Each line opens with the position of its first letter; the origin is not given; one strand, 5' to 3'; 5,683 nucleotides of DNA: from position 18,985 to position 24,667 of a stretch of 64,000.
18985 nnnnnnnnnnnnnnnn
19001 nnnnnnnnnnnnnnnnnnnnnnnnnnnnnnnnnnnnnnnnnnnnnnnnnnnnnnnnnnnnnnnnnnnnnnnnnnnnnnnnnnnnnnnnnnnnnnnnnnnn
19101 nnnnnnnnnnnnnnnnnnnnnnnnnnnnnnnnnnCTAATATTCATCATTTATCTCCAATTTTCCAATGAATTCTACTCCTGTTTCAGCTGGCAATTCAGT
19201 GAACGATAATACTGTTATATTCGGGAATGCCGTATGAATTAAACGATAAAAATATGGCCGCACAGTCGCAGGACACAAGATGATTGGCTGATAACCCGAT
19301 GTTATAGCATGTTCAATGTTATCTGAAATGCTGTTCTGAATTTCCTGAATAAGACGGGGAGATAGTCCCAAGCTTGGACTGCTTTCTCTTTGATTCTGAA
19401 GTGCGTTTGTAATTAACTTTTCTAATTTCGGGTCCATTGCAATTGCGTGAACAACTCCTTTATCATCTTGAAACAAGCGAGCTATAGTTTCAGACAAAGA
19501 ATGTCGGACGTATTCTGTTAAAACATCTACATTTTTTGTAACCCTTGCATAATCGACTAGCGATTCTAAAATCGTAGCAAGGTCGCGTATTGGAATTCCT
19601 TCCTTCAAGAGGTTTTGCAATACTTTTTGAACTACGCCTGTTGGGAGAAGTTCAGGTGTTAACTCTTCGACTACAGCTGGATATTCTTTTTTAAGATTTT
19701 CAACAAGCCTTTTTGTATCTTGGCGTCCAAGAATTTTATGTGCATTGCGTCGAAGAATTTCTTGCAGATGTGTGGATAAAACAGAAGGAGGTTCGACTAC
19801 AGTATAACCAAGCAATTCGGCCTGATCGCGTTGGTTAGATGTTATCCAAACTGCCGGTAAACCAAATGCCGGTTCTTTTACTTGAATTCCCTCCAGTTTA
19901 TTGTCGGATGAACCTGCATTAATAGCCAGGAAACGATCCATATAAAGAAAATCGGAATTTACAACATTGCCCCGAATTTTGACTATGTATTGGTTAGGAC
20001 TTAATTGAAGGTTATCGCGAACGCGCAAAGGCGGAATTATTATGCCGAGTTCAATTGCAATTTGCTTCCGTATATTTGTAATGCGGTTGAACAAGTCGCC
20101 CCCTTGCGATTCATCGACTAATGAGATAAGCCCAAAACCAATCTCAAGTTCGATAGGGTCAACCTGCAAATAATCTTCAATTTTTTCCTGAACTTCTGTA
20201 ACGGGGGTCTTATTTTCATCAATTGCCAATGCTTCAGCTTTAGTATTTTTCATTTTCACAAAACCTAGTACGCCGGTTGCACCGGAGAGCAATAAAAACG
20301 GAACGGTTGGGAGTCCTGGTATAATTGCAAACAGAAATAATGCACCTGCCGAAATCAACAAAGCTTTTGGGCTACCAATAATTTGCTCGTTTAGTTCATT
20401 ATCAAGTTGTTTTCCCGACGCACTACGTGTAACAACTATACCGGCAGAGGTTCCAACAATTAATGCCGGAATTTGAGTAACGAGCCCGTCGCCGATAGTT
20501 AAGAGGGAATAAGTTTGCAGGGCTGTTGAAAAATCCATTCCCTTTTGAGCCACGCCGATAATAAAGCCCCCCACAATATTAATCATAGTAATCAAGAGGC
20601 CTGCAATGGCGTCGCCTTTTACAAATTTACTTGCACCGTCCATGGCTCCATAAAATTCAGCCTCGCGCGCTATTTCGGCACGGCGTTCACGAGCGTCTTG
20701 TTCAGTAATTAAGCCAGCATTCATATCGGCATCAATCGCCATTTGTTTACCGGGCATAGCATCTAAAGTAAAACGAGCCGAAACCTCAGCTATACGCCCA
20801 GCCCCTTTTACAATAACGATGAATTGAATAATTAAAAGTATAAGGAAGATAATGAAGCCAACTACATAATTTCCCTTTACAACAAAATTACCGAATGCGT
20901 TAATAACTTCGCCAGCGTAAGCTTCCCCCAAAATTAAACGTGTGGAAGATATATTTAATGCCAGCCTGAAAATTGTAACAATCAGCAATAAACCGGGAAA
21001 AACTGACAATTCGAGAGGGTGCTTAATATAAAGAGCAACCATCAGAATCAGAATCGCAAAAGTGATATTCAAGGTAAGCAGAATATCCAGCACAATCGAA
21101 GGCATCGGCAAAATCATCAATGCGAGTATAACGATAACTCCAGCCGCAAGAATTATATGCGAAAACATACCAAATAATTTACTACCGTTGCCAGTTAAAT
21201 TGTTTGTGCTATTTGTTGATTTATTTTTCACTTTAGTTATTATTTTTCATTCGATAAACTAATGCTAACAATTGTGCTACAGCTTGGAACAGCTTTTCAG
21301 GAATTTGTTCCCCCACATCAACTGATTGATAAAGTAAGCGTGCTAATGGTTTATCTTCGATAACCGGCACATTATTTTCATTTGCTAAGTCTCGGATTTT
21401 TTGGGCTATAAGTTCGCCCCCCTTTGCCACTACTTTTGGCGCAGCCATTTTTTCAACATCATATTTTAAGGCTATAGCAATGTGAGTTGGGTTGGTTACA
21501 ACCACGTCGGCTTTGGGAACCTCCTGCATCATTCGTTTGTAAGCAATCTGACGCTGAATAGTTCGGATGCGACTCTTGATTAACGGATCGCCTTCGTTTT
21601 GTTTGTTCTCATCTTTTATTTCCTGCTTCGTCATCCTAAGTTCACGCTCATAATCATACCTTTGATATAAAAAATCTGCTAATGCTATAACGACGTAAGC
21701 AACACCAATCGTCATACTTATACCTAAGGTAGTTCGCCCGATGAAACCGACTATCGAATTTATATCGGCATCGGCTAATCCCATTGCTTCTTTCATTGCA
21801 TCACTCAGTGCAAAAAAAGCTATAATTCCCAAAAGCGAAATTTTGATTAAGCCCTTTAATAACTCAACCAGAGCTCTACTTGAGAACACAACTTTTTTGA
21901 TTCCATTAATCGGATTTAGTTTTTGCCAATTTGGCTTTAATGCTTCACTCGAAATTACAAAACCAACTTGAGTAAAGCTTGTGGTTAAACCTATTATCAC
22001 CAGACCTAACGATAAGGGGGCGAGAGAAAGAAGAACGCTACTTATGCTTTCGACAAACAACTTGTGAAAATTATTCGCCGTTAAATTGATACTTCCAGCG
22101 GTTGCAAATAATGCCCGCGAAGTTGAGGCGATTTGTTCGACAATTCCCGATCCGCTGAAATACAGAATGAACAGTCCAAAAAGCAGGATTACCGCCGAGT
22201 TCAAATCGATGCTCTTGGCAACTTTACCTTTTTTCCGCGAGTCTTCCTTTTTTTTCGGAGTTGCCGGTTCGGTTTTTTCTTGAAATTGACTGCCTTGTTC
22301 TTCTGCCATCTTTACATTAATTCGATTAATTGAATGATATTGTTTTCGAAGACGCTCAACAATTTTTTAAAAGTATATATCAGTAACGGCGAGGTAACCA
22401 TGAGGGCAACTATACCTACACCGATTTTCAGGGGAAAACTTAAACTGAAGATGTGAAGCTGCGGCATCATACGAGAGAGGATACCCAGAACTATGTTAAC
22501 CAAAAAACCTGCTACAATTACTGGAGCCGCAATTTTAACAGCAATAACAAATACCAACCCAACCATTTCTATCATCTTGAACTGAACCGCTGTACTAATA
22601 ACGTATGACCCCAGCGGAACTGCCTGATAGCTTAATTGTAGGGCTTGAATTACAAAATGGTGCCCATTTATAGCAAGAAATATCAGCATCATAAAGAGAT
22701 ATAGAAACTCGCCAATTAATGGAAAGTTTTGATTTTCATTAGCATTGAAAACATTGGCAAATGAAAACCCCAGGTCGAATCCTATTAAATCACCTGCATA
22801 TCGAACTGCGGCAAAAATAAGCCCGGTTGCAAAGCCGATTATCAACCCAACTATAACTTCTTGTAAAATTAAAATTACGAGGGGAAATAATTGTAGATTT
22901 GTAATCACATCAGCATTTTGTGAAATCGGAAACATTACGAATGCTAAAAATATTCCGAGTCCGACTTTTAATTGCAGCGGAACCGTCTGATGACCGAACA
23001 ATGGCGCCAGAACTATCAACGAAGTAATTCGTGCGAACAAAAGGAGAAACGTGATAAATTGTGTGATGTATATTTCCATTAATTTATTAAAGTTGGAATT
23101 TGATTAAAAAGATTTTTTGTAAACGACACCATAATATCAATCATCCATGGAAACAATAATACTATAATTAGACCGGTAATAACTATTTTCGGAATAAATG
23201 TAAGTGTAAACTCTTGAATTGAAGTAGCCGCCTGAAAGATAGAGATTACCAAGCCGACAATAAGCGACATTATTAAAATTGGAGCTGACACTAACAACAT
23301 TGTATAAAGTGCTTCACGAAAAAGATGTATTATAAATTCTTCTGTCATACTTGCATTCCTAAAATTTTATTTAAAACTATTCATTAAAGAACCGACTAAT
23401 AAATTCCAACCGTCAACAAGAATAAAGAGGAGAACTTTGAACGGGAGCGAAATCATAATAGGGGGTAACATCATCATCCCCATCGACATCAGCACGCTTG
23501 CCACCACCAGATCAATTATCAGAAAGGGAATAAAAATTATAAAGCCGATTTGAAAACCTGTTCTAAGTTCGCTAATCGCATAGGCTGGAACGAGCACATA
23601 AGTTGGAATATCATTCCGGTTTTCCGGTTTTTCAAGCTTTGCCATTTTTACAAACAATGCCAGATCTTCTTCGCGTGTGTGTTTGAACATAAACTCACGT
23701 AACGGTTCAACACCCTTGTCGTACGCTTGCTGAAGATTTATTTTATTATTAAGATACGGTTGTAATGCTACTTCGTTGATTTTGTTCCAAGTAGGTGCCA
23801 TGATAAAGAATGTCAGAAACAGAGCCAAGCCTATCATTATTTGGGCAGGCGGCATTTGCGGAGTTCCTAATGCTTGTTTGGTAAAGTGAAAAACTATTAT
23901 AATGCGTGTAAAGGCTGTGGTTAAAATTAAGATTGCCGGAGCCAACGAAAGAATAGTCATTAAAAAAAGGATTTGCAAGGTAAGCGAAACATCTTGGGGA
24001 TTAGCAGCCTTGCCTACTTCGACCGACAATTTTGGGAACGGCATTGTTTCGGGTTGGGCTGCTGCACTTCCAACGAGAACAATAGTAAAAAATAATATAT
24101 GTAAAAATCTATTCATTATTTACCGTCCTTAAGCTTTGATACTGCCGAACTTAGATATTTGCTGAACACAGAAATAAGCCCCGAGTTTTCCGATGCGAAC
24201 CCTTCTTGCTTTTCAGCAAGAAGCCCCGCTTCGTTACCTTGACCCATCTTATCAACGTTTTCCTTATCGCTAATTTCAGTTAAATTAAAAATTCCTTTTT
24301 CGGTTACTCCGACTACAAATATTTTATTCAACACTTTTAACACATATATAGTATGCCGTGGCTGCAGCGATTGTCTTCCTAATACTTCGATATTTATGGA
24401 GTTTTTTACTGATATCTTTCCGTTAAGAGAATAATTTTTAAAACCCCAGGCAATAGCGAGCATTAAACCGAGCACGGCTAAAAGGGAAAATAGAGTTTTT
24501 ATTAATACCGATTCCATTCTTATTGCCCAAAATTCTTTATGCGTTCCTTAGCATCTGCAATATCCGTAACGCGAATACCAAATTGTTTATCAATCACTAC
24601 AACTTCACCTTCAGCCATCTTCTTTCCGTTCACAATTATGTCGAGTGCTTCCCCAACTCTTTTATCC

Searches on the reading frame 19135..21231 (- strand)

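Call 46: search_protein_families(library=pfam, proteins=[window:19135-21231:-], max_evalue=0.00001)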
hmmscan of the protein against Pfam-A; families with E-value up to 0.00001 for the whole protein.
window:19135-21231:- (698 aa): 1 family
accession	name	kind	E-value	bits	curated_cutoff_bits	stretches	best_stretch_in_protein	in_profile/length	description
PF00771.25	FHIPEP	-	1.5e-271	903.1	29.1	1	35-683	1-655/657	FHIPEP family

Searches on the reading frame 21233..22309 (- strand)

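Call 46: search_protein_families(library=pfam, proteins=[window:21233-22309:-], max_evalue=0.00001)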
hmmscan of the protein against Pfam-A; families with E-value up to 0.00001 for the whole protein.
window:21233-22309:- (358 aa): 1 family
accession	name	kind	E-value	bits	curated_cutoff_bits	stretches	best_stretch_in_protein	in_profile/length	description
PF01312.24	Bac_export_2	-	3.1e-129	431.4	24.4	1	10-351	1-335/335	FlhB HrpN YscU SpaS Family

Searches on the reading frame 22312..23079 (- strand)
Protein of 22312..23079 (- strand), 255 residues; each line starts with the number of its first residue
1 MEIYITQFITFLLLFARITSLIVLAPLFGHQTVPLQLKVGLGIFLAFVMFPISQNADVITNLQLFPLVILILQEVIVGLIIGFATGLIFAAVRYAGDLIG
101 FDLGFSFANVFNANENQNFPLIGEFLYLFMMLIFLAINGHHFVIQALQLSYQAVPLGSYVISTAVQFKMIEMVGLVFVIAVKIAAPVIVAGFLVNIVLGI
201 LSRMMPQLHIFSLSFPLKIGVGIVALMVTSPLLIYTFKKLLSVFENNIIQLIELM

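Call 46: search_protein_families(library=pfam, proteins=[window:22312-23079:-], max_evalue=0.00001)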
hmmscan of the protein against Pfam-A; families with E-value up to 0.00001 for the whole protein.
window:22312-23079:- (255 aa): 1 family
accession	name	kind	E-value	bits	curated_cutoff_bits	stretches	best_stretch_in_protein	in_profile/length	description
PF01311.25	Bac_export_1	-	3.1e-67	227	27.8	1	9-241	2-227/230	Bacterial export proteins, family 1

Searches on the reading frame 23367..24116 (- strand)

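Call 46: search_protein_families(library=pfam, proteins=[window:23367-24116:-], max_evalue=0.00001)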
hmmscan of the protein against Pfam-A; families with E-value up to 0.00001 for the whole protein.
window:23367-24116:- (249 aa): 1 family
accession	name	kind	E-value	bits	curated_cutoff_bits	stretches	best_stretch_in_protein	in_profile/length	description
PF00813.25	FliP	-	9.3e-85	283.8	26.9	1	52-244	1-191/191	FliP family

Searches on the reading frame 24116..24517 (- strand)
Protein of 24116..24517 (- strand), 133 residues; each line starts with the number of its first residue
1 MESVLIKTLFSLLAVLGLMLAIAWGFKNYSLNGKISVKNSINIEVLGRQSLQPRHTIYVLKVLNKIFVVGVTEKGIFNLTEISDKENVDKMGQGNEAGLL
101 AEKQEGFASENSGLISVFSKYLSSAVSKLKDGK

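Call 46: search_protein_families(library=pfam, proteins=[window:24116-24517:-], max_evalue=0.00001)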
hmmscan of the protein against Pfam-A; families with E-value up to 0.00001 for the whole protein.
window:24116-24517:- (133 aa): 1 family
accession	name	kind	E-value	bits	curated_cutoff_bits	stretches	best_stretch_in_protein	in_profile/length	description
PF04347.18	FliO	-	5.1e-10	39.8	22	1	32-122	11-86/91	Flagellar biosynthesis protein, FliO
